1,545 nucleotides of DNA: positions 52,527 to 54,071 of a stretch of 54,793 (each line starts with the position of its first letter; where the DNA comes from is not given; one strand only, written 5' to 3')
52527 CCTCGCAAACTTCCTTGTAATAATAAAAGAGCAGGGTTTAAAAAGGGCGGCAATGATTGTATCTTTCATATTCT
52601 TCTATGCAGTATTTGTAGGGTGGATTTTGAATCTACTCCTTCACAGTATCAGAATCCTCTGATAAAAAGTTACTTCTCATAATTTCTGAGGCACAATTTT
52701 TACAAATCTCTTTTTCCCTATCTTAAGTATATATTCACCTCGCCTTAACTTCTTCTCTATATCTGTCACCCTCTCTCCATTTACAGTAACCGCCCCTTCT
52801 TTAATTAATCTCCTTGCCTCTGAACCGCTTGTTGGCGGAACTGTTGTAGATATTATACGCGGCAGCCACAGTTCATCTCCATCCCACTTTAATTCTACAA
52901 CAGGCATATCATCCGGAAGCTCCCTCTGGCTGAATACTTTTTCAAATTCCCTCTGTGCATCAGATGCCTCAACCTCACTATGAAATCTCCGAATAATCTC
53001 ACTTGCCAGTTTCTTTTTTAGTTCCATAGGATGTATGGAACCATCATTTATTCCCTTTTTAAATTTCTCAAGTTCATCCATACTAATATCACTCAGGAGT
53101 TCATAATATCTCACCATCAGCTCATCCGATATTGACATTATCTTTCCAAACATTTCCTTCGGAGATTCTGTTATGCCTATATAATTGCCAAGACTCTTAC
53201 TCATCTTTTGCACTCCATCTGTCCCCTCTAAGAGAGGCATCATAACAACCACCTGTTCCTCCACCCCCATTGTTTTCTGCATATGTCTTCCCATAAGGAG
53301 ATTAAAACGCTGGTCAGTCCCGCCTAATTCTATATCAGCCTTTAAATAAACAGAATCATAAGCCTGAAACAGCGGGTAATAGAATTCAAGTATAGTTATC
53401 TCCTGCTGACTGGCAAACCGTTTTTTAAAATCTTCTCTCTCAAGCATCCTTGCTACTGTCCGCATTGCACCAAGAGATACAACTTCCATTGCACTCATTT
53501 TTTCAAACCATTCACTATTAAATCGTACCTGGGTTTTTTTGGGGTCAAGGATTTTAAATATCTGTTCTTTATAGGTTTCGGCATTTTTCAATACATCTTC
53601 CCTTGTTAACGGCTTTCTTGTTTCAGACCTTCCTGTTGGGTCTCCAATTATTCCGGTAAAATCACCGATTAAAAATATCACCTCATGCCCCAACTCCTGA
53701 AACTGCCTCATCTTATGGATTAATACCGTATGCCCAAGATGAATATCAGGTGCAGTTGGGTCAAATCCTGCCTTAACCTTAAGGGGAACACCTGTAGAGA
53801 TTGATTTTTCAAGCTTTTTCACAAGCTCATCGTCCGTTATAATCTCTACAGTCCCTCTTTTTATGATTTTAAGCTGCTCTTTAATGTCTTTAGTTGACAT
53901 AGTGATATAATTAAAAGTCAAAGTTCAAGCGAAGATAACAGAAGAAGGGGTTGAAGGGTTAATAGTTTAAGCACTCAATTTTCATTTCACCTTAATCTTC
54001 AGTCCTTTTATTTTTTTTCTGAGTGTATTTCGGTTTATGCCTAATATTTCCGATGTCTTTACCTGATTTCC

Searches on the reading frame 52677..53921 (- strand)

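Call 53: search_protein_families(library=pfam, proteins=[window:52677-53921:-], max_evalue=0.5)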
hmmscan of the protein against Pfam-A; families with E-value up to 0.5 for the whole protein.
window:52677-53921:- (414 aa): 7 families
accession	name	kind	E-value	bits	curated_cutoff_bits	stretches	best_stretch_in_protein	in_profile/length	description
PF00579.31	tRNA-synt_1b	-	1.8e-85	287.3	21.1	1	46-331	5-292/292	tRNA synthetases class I (W and Y)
PF22421.1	SYY_C-terminal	-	1.6e-08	34.8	27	1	336-407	6-81/83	Tyrosine--tRNA ligase SYY-like C-terminal domain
PF01479.30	S4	-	1.6e-08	34.6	22.8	1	365-396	15-46/48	S4 domain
PF13275.11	S4_2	-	3.3e-06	27.3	24.6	1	365-398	22-55/65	S4 domain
PF16574.10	CEP209_CC5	-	0.0027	18.3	25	1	136-180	57-101/128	Coiled-coil region of centrosome protein CE290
PF00133.28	tRNA-synt_1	-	0.15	11.2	22.7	1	193-249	327-385/414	tRNA synthetases class I (I, L, M and V)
PF12732.12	YtxH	-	0.38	11.7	37.5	0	363-380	20-37/71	YtxH-like protein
